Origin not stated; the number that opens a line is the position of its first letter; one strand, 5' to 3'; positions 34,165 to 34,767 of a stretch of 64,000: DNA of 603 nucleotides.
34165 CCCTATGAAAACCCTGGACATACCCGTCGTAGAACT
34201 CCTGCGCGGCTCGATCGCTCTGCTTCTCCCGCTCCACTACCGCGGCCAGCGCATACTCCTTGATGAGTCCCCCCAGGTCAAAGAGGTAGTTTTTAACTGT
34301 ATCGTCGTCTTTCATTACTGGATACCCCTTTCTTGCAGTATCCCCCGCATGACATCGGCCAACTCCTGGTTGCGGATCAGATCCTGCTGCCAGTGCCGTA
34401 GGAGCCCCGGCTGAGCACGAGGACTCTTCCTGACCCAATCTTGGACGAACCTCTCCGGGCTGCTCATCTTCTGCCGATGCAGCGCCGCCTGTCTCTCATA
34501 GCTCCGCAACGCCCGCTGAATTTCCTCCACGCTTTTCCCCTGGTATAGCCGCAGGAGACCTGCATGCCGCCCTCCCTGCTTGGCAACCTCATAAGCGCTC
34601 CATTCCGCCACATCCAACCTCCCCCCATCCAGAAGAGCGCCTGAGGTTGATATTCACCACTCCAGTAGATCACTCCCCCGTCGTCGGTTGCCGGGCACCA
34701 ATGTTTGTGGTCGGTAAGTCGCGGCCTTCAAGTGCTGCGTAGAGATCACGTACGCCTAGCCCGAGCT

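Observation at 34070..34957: Three-gene module: HTH + free-standing polymorphic-toxin-like domain + immunity-like gene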

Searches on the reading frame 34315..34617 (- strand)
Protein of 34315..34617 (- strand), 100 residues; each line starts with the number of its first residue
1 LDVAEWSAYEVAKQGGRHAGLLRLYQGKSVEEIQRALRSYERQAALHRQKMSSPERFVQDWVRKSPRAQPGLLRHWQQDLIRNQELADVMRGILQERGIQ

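Call 3: search_protein_families(library=pfam, proteins=[window:34315-34617:-], max_evalue=1)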
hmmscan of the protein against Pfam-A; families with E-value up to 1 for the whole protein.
window:34315-34617:- (100 aa): 1 family
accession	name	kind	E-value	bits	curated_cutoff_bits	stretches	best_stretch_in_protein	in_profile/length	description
PF19011.5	DUF5740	-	0.02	15.7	26.5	1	36-70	25-59/94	Family of unknown function (DUF5740)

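Call 4: search_protein_families(library=ncbifam, proteins=[window:34315-34617:-], max_evalue=1)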
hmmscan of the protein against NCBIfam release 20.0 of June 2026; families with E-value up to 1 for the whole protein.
window:34315-34617:- (100 aa): 0 families

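Call 5: search_protein_families(library=padloc, proteins=[window:34315-34617:-], max_evalue=1)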
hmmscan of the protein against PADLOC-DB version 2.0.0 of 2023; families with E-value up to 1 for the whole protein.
window:34315-34617:- (100 aa): 0 families

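Call 6: find_homologous_proteins(query=window:34315-34617:-, max_evalue=0.01)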
Query window:34315-34617:- (100 aa): 100 proteins with E <= 0.01 among 101 candidates.
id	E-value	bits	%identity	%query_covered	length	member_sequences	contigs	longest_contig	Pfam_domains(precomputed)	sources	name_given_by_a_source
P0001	5.2e-53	195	93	100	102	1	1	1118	-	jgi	jgi:hypothetical protein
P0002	2.9e-52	193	91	99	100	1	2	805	-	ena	-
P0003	4.2e-52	192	95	98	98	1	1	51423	-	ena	-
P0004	2.1e-51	190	92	98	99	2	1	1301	-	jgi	-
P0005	6.3e-50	185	90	98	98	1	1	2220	-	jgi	jgi:hypothetical protein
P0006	2.1e-49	183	91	97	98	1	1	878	-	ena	-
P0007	3.0e-49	183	89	100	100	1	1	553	-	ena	-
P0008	4.2e-49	182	90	100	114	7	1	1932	-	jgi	jgi:hypothetical protein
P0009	5.3e-49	182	90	99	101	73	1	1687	-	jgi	jgi:hypothetical protein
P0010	1.1e-48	181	89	98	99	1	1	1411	-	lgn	-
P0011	2.4e-48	180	88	100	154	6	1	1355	-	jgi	jgi:hypothetical protein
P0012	5.2e-48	179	89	98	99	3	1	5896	-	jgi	jgi:hypothetical protein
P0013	1.1e-47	178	89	98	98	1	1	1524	-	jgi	jgi:hypothetical protein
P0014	1.1e-47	178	87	100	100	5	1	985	-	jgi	jgi:hypothetical protein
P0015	2.2e-47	177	87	98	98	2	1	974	-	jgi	jgi:hypothetical protein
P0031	2.5e-39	151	69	98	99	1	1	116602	-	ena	-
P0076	4.9e-33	131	67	91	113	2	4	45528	-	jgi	jgi:hypothetical protein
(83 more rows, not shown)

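Call 12: find_encoding_contigs(protein=P0003, flank=6000, max_places=3)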
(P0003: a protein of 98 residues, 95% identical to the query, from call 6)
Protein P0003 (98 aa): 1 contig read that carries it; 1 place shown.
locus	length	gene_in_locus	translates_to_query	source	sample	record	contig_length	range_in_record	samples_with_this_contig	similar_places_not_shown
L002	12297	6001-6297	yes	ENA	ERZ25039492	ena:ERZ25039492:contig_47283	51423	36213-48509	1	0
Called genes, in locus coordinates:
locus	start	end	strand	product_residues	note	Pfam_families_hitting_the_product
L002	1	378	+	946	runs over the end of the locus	PF13176:TPR_7 (faint), PF00515:TPR_1 (faint), PF07719:TPR_2 (faint), PF13374:TPR_10 (faint), PF13424:TPR_12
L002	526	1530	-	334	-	PF01094:ANF_receptor, PF13458:Peripla_BP_6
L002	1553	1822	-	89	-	-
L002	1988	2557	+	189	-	-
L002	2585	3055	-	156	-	PF13424:TPR_12 (faint)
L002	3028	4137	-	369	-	PF13191:AAA_16 (weak)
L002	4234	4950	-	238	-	PF00211:Guanylate_cyc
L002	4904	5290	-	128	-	-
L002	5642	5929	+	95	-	-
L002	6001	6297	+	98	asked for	-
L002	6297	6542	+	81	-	-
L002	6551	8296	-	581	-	PF13424:TPR_12 (faint)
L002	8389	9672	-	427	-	PF00211:Guanylate_cyc, PF13191:AAA_16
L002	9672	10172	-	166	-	-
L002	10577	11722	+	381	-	PF00496:SBP_bac_5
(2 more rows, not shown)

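Call 13: find_encoding_contigs(protein=P0031, flank=6000, max_places=3)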
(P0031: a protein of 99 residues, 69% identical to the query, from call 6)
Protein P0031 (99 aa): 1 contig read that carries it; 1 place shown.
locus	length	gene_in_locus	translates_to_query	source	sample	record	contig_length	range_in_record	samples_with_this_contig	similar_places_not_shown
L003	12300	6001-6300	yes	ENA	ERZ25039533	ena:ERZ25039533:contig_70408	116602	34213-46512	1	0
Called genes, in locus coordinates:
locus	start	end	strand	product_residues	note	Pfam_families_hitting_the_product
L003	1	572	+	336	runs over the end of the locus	PF00158:Sigma54_activat, PF14532:Sigma54_activ_2, PF07728:AAA_5 (weak), PF25601:AAA_lid_14, PF02954:HTH_8 (weak)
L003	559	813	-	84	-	-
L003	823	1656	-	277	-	PF12146:Hydrolase_4, PF00561:Abhydrolase_1, PF12697:Abhydrolase_6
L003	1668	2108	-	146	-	-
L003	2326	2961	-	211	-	-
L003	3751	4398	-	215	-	-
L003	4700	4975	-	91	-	PF13191:AAA_16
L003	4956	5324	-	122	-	PF00211:Guanylate_cyc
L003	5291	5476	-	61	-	-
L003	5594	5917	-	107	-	PF12773:DZR, PF13240:Zn_Ribbon_1 (weak), PF24463:DUF7577 (faint)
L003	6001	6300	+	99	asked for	-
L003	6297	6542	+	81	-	-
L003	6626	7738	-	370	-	PF04909:Amidohydro_2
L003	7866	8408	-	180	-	PF04115:Ureidogly_lyase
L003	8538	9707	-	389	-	PF00296:Bac_luciferase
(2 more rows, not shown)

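Call 14: find_encoding_contigs(protein=P0076, flank=6000, max_places=4)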
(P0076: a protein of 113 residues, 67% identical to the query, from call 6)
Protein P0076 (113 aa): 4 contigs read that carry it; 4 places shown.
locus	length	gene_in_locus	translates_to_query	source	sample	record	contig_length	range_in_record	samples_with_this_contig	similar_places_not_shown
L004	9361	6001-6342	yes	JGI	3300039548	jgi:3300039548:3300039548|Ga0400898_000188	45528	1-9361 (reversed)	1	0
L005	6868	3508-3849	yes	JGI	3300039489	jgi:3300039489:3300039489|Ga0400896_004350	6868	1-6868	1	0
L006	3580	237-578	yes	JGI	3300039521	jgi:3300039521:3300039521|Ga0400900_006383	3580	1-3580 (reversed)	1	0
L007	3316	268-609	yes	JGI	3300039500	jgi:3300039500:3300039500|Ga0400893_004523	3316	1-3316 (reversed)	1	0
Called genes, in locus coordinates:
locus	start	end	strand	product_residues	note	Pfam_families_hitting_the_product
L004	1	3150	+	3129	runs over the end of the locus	PF03534:SpvB (weak), PF05593:RHS_repeat (weak), PF25778:DUF7948, PF06739:SBBP (weak), PF03160:Calx-beta, PF06739:SBBP, PF03160:Calx-beta, PF15607:Ntox44, +2 more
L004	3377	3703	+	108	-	-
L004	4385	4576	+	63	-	-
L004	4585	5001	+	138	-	-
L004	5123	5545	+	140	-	-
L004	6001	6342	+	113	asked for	-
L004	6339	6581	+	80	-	-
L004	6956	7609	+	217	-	-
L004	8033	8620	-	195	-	PF01609:DDE_Tnp_1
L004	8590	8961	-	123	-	-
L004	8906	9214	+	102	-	PF11429:Colicin_D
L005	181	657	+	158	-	PF15607:Ntox44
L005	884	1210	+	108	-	-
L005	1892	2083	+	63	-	-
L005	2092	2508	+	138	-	-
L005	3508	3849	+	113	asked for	-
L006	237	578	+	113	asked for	-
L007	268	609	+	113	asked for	-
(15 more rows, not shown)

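Call 15: search_protein_representatives(protein=window:34315-34617:-)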
Query: 100 residues. Proteins with E-value up to 0.001 (for the whole library): 919; up to 1e-10: 324; up to 1e-30: 2. The best 150 are listed.
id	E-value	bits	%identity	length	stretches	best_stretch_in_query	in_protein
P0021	2.2e-43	162.5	88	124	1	8-98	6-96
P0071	2.9e-34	133.3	69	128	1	2-92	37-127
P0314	5.2e-30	119.7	58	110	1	7-97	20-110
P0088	1.1e-28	115.5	71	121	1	3-79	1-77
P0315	4.3e-28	113.6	67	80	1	22-100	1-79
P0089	1.2e-27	112.1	90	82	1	23-83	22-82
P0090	1.4e-27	112.0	95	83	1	43-100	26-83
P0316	2.7e-27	111.0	55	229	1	4-98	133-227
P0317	4.3e-27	110.4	57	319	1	8-97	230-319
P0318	5.0e-27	110.2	72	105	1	4-78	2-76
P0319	8.2e-27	109.5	52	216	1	7-97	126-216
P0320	8.8e-27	109.4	53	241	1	7-99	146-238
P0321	1.8e-26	108.3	54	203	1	3-99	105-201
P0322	2.1e-25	105.0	51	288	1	6-96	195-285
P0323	7.3e-25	103.2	53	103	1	7-96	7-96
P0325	1.3e-24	102.5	53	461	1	6-99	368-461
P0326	4.2e-24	100.8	56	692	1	7-94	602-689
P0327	4.7e-24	100.6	52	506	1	7-99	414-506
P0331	1.7e-23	98.8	52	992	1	7-96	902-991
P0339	1.9e-22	95.5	52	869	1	7-96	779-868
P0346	1.0e-21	93.1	50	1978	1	5-96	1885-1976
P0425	5.6e-15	71.6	44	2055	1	7-96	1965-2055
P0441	1.7e-14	70.0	38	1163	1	7-97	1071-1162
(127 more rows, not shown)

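Call 16: search_protein_families(library=pfam, proteins=[P0346, P0425, P0331, P0441, P0339, P0326, P0325, P0327, P0317, P0316], max_evalue=0.001)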
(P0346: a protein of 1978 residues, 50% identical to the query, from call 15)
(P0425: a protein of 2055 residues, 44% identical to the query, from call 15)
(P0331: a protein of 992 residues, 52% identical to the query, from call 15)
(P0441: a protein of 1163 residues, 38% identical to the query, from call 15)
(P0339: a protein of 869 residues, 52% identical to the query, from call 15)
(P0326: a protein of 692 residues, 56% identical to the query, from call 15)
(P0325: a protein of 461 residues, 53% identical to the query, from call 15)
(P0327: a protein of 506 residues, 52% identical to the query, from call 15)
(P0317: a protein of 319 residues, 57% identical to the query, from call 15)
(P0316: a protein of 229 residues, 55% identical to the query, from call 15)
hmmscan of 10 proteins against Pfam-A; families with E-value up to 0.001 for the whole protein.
P0346 (1978 aa): 5 families
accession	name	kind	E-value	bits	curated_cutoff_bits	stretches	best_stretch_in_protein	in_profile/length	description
PF25023.1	TEN_YD-shell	-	1.2e-30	106.8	50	2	1522-1800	604-891/909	Teneurin YD-shell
PF05593.20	RHS_repeat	-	1.6e-30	105.3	22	3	1546-1582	1-37/38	RHS Repeat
PF25020.1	TTR_TEN1-4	-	1.5e-19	70.2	27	1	99-180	3-84/86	Teneurin TTR-like domain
PF25021.1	TEN_NHL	-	3.5e-05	23.4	27.1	1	728-890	35-187/357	Teneurin NHL domain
PF15283.12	DUF4595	-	0.00016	22.1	34.2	0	1527-1560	61-95/202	Domain of unknown function (DUF4595) with porin-like fold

P0425 (2055 aa): 4 families
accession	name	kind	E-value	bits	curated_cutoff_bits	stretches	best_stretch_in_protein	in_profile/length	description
PF05593.20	RHS_repeat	-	9.7e-19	67.7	22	0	1362-1390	1-29/38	RHS Repeat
PF12256.14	TcdB_toxin_midN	-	1.2e-17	64.3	24.8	1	739-881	29-168/181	Insecticide toxin TcdB middle/N-terminal region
PF13517.12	FG-GAP_3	-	3.6e-15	56.7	26.9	2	617-664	1-43/61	FG-GAP-like repeat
PF03534.18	SpvB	-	5.2e-14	52.6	22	1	85-249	2-179/287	Salmonella virulence plasmid 65kDa B protein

P0331 (992 aa): 2 families
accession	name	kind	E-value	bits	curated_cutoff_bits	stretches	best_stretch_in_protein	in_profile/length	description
PF05593.20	RHS_repeat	-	1.7e-14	54.2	22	1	160-196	2-35/38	RHS Repeat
PF25023.1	TEN_YD-shell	-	6.9e-05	21.5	50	0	454-555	627-723/909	Teneurin YD-shell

P0441 (1163 aa): 1 family
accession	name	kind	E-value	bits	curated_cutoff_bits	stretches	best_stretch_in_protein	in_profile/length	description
PF04830.18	DUF637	-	5.7e-24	85.2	26.6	1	666-869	2-168/168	Possible hemagglutinin (DUF637)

P0339 (869 aa): 1 family
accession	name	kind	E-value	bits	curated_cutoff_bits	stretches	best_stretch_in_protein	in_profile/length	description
PF05593.20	RHS_repeat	-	4.5e-18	65.6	22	1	308-348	1-37/38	RHS Repeat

P0326 (692 aa): 2 families
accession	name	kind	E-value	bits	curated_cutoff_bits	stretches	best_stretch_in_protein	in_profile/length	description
PF13517.12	FG-GAP_3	-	0.00067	20.6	26.9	0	203-245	16-61/61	FG-GAP-like repeat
PF01839.29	FG-GAP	-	0.00094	19.5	22.1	0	229-246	4-21/37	FG-GAP repeat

P0325 (461 aa): 3 families
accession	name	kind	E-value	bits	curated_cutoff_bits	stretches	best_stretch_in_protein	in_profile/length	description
PF13432.12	TPR_16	-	1.1e-07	32.5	32.7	1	82-144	3-65/65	Tetratricopeptide repeat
PF13428.12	TPR_14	-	3.6e-06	27.6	23.5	0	111-148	2-39/44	Tetratricopeptide repeat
PF14559.12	TPR_19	-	5.5e-05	23.9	25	1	90-145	5-60/68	Tetratricopeptide repeat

P0327 (506 aa): 5 families
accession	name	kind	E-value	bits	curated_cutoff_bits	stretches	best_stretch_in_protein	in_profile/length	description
PF13432.12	TPR_16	-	6.4e-07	30.1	32.7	1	128-186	3-61/65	Tetratricopeptide repeat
PF07719.23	TPR_2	-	0.00012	22.4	27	0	156-186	1-31/34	Tetratricopeptide repeat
PF13371.12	TPR_9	-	0.00023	21.6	35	0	128-163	35-70/73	Tetratricopeptide repeat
PF14559.12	TPR_19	-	0.00046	20.9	25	1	135-188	4-57/68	Tetratricopeptide repeat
PF23914.1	TPR_CcmH_CycH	-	0.00082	19.7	42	0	82-197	14-123/158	Cytochrome c-type biogenesis protein H TPR domain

P0317 (319 aa): 0 families

P0316 (229 aa): 0 families

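Call 22: search_solved_structures(query=A1, max_evalue=10, show_alignments=2)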
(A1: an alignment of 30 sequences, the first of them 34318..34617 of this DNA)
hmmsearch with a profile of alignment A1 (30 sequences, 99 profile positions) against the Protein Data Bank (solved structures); distinct sequences matched with E-value up to 10: 3.
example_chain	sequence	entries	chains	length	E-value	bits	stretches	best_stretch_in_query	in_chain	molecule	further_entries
7zcg_B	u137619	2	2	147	0.059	16.6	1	30-85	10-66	Charged multivesicular body protein 2a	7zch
2no2_A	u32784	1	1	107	0.41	14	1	14-94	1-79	Huntingtin-interacting protein 1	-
7mcd_A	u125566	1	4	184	4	10.8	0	12-35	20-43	AI-designed TIM-barrel F15C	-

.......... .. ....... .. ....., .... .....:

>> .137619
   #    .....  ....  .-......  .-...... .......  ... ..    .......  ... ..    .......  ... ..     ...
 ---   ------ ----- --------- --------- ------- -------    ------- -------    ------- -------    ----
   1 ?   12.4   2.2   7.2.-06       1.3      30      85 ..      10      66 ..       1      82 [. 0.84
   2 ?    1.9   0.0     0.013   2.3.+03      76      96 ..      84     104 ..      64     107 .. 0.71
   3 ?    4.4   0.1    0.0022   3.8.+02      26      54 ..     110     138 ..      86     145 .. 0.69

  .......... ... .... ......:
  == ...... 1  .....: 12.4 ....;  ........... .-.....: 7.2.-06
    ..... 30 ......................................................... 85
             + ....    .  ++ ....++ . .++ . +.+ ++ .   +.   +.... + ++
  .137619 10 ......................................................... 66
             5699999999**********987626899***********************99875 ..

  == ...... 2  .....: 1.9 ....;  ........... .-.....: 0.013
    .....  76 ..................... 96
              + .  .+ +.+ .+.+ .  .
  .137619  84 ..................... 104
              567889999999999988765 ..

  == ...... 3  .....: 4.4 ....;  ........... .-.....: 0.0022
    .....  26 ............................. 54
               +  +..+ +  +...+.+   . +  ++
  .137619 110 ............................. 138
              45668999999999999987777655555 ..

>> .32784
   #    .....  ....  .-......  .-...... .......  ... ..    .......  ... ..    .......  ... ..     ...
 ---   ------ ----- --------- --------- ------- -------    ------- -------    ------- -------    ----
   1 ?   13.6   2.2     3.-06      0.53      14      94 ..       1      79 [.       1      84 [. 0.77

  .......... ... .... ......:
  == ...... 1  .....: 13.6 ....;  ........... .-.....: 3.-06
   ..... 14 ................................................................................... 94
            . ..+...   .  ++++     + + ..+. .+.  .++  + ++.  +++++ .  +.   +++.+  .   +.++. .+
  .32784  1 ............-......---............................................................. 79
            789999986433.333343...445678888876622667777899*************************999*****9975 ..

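Call 23: find_related_loci(query=A1, collection=genome_contigs, flank=6000)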
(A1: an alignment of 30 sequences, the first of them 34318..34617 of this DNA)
Query A1 (100 aa) in genome_contigs; peptide patterns used: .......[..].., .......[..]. (x = any residue, [..] = any of these).
62 stretches matched a pattern; 2 encode a relative of the query (tblastn E <= 1e-3); 2 distinct loci.
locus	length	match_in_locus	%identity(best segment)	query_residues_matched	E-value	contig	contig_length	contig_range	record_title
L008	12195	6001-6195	58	9-73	1e-20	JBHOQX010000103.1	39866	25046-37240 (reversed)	MAG: Roseiflexaceae bacterium isolate A0_36 coassembly_Ak141_151734, whole genome shotgun sequence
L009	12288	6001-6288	40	1-97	3e-17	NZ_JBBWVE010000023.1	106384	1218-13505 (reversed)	MAG: Thiocapsa sp. C3-3m C3-3m-Cardenillas-CDS62, whole genome shotgun sequence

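Call 26: find_related_loci(query=A1, collection=metagenome_contigs, flank=5000)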
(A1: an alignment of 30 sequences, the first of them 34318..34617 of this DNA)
Query A1 (100 aa) in metagenome_contigs; peptide patterns used: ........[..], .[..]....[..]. (x = any residue, [..] = any of these).
600 stretches matched a pattern (row limit reached: there are more); 28 encode a relative of the query (tblastn E <= 1e-3); 28 distinct loci.
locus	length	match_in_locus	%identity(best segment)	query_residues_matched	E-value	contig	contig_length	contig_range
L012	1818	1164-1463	98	1-100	4e-64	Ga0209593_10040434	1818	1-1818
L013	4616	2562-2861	98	1-100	2e-62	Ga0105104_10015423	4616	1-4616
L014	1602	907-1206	95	1-100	1e-61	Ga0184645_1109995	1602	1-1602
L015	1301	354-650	92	2-100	2e-60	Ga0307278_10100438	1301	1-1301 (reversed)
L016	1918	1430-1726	75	2-100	1e-48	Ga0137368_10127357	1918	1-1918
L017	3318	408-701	71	2-99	5e-46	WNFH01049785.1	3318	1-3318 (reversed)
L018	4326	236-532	73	2-100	8e-45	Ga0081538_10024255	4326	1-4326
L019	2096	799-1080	76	7-100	6e-45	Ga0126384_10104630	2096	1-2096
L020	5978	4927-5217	72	1-97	1e-44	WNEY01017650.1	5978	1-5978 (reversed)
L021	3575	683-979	69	1-99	3e-44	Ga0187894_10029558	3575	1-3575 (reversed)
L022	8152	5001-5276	74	8-99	1e-43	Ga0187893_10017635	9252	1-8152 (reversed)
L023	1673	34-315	71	7-100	7e-43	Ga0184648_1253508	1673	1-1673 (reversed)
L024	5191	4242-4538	67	2-100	4e-41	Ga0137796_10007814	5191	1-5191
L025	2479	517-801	68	3-97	1e-40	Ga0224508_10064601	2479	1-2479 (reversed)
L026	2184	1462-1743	64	7-100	3e-39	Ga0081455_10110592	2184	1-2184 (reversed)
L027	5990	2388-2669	65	7-100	2e-39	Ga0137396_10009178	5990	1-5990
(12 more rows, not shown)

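Call 31: predict_structure(alignment_id=A1)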
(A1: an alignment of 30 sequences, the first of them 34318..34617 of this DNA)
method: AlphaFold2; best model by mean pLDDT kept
length: 100 residues; sequences in the alignment: 30
mean_pLDDT: 93.3   pTM: 0.83
mean pLDDT of the five models: 93.3, 93.0, 92.8, 92.6, 92.2
residues with pLDDT >= 90: 88; 70-90: 6; 50-70: 2; < 50: 4
segments of 3 or more residues with pLDDT < 50: 1-4
pLDDT, mean of each block of 10 residues (from residue 1): 68 97 98 99 98 95 91 97 98 93
secondary structure, 60 per line:
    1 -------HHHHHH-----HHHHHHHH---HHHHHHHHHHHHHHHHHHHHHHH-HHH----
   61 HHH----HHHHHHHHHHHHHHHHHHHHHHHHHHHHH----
elements in order: H8-13 H19-26 H30-52 H68-96

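Call 34: fold_search(model_id=the predicted structure, library=pdb)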
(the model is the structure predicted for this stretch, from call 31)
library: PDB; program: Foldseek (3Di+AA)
matches with E <= 10: 138; with E <= 0.001: 0
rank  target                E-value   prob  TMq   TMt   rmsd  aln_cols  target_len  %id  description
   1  9div_A                1.3e+00  0.82  0.55  0.42  11.0        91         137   18  The crystal structure of de novo designed ChuA binding protein C8 (released 2025-05-21)
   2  7mu5_F                1.5e+00  0.28  0.39  0.37   6.0        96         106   14  Human DCTPP1 bound to Triptolide (released 2022-08-24)
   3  9div_B                1.6e+00  0.72  0.53  0.41  10.9        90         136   18  The crystal structure of de novo designed ChuA binding protein C8 (released 2025-05-21)
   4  9div_E                1.8e+00  0.69  0.53  0.42  11.5        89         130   16  The crystal structure of de novo designed ChuA binding protein C8 (released 2025-05-21)
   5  4dci_D                1.9e+00  0.35  0.39  0.30   6.1        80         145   19  Crystal structure of unknown funciton protein from Synechococcus sp. WH 8102 (released 2012-02-01)
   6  9div_C                2.1e+00  0.69  0.56  0.40  10.8        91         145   18  The crystal structure of de novo designed ChuA binding protein C8 (released 2025-05-21)
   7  7mu5_B                2.2e+00  0.20  0.37  0.35   5.8        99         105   12  Human DCTPP1 bound to Triptolide (released 2022-08-24)
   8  4v4n_AW               2.3e+00  0.25  0.35  0.49   5.0        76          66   20  Structure of the Methanococcus jannaschii ribosome-SecYEBeta channel complex (released 2014-07-09)
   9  7mu5_E                2.3e+00  0.20  0.38  0.37   6.1        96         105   14  Human DCTPP1 bound to Triptolide (released 2022-08-24)
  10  4fi5                  2.5e+00  0.90  0.59  0.81   2.4        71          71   21  Crystal structure of the N-terminal domain of Hantaan virus strain 76-118 nucleoprotein (released 2012-06-20)
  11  6ixv_A                2.5e+00  0.18  0.36  0.20  11.3        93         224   16  Crystal structure of SH3BP5-Rab11a (released 2019-03-20)
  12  8qoa_x                2.9e+00  0.51  0.40  0.64   5.1        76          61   21  Structure of SecM-stalled Escherichia coli 70S ribosome (released 2024-03-20)
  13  7oyd_h                3.1e+00  0.25  0.38  0.33   4.6        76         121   13  Cryo-EM structure of a rabbit 80S ribosome with zebrafish Dap1b (released 2022-07-20)
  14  4dci_B                3.1e+00  0.23  0.39  0.30   6.1        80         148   19  Crystal structure of unknown funciton protein from Synechococcus sp. WH 8102 (released 2012-02-01)
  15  2ysu_B                3.4e+00  0.14  0.37  0.32  12.8        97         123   16  Structure of the complex between BtuB and Colicin E2 receptor binding domain (released 2007-06-19)
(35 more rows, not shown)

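Call 51: search_protein_families(library=pfam, alignment_id=A3, max_evalue=0.001)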
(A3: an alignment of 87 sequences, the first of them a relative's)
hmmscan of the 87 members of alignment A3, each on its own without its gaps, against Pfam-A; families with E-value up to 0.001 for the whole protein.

A. member 1, P0316 (229 aa): 0 families

B. families by the number of members that match (of 87 scanned): 25 families
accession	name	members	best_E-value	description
PF05593.20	RHS_repeat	9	1.6e-30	RHS Repeat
PF03527.20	RHS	6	9.3e-14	RHS protein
PF25023.1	TEN_YD-shell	2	1.2e-30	Teneurin YD-shell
PF13517.12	FG-GAP_3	2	3.6e-15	FG-GAP-like repeat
PF13432.12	TPR_16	2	1.1e-07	Tetratricopeptide repeat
PF14559.12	TPR_19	2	5.5e-05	Tetratricopeptide repeat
PF04830.18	DUF637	1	5.7e-24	Possible hemagglutinin (DUF637)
PF07591.16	PT-HINT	1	1.5e-23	Pretoxin HINT domain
PF25020.1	TTR_TEN1-4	1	1.5e-19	Teneurin TTR-like domain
PF12256.14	TcdB_toxin_midN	1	1.2e-17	Insecticide toxin TcdB middle/N-terminal region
PF03534.18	SpvB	1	5.2e-14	Salmonella virulence plasmid 65kDa B protein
PF04233.19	Phage_Mu_F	1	7.5e-09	Phage Mu protein F like protein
PF06013.18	WXG100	1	1.5e-08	Proteins of 100 residues with WXG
PF18998.6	Flg_new_2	1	6.8e-08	Divergent InlB B-repeat domain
PF13428.12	TPR_14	1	3.6e-06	Tetratricopeptide repeat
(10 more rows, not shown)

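Call 55: search_protein_families(library=phrogs, proteins=[window:34318-34617:-], max_evalue=0.1)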
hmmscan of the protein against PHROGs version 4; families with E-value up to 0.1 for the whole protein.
window:34318-34617:- (100 aa): 0 families

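Call 67: search_protein_families(library=pfam, proteins=[L022:2824-4884:-, L022:6416-8152:-, L024:2-2215:-, L024:2680-3969:-, L027:1295-2443:+, L027:3193-4287:-, L027:4428-5768:+, L020:2749-4269:-, L020:3770-4900:+, L017:1039-2178:-], max_evalue=0.00001)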
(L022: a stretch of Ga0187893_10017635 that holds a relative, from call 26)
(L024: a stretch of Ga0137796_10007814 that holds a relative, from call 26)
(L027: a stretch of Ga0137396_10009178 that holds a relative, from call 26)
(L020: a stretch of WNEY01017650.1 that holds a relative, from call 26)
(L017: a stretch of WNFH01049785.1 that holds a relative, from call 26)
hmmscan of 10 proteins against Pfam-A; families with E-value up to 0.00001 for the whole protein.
L022:2824-4884:- (687 aa): 3 families
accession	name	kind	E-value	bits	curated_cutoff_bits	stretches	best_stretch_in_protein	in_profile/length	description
PF01968.24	Hydantoinase_A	-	2.6e-94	316.1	22.9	1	198-496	1-290/291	Hydantoinase/oxoprolinase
PF05378.19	Hydant_A_N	-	5.4e-44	150.4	25.2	1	5-177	1-175/176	Hydantoinase/oxoprolinase N-terminal region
PF19278.4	Hydant_A_C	-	1.2e-06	28.5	21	0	512-562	13-63/193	Hydantoinase/oxoprolinase C-terminal domain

L022:6416-8152:- (579 aa): 1 family
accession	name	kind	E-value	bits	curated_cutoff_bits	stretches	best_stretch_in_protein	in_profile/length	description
PF02538.19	Hydantoinase_B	-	7.4e-150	500.3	26.8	1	3-522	1-519/519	Hydantoinase B/oxoprolinase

L024:2-2215:- (738 aa): 4 families
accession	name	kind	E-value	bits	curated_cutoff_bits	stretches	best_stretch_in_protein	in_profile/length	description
PF01590.32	GAF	-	1.6e-51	174.8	22.4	3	466-607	1-133/133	GAF domain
PF13185.12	GAF_2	-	3.1e-50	170.4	28.6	3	465-608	2-136/136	GAF domain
PF13492.12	GAF_3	-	2.6e-30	105.9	27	3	295-436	1-128/129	GAF domain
PF00512.31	HisKA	-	1.8e-21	76.4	26.9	1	629-697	1-66/66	His Kinase A (phospho-acceptor) domain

L024:2680-3969:- (430 aa): 4 families
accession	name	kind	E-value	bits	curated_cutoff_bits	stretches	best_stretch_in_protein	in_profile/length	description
PF02518.31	HATPase_c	-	1.5e-28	99.8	26.4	1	197-310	2-110/111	Histidine kinase-, DNA gyrase B-, and HSP90-like ATPase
PF00512.31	HisKA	-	7.5e-22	77.6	26.9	1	82-149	2-66/66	His Kinase A (phospho-acceptor) domain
PF00672.30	HAMP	-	3e-19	69.5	25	1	5-56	2-53/53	HAMP domain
PF00072.30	Response_reg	-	9.5e-14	52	30.2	1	336-403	1-68/111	Response regulator receiver domain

L027:1295-2443:+ (383 aa): 0 families

L027:3193-4287:- (365 aa): 1 family
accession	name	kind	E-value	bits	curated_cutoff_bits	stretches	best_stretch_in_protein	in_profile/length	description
PF03241.18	HpaB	-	4.3e-57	193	25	1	172-362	9-201/202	4-hydroxyphenylacetate 3-hydroxylase C terminal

L027:4428-5768:+ (447 aa): 5 families
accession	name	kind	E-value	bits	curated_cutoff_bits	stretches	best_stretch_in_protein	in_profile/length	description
PF02754.22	CCG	-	2.2e-10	40.9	20.6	1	175-257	1-84/85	Cysteine-rich domain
PF13183.11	Fer4_8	-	4e-08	34.1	27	0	37-105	2-68/68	4Fe-4S dicluster domain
PF13237.11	Fer4_10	-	8.1e-08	32.5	25.5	0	37-53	6-26/53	4Fe-4S dicluster domain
PF13534.11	Fer4_17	-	1.6e-06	29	22.2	0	40-106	2-61/61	4Fe-4S dicluster domain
PF13187.11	Fer4_9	-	4.4e-06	27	27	0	38-52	35-49/52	4Fe-4S dicluster domain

L020:2749-4269:- (507 aa): 0 families

L020:3770-4900:+ (377 aa): 1 family
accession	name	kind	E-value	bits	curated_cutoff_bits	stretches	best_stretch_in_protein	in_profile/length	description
PF05685.18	Uma2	-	2.5e-22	79.6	27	1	184-338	4-157/172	Putative restriction endonuclease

L017:1039-2178:- (380 aa): 1 family
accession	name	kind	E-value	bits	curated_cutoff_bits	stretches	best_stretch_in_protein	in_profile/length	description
PF04909.20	Amidohydro_2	-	9.6e-32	111.3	26.4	1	49-378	11-289/289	Amidohydrolase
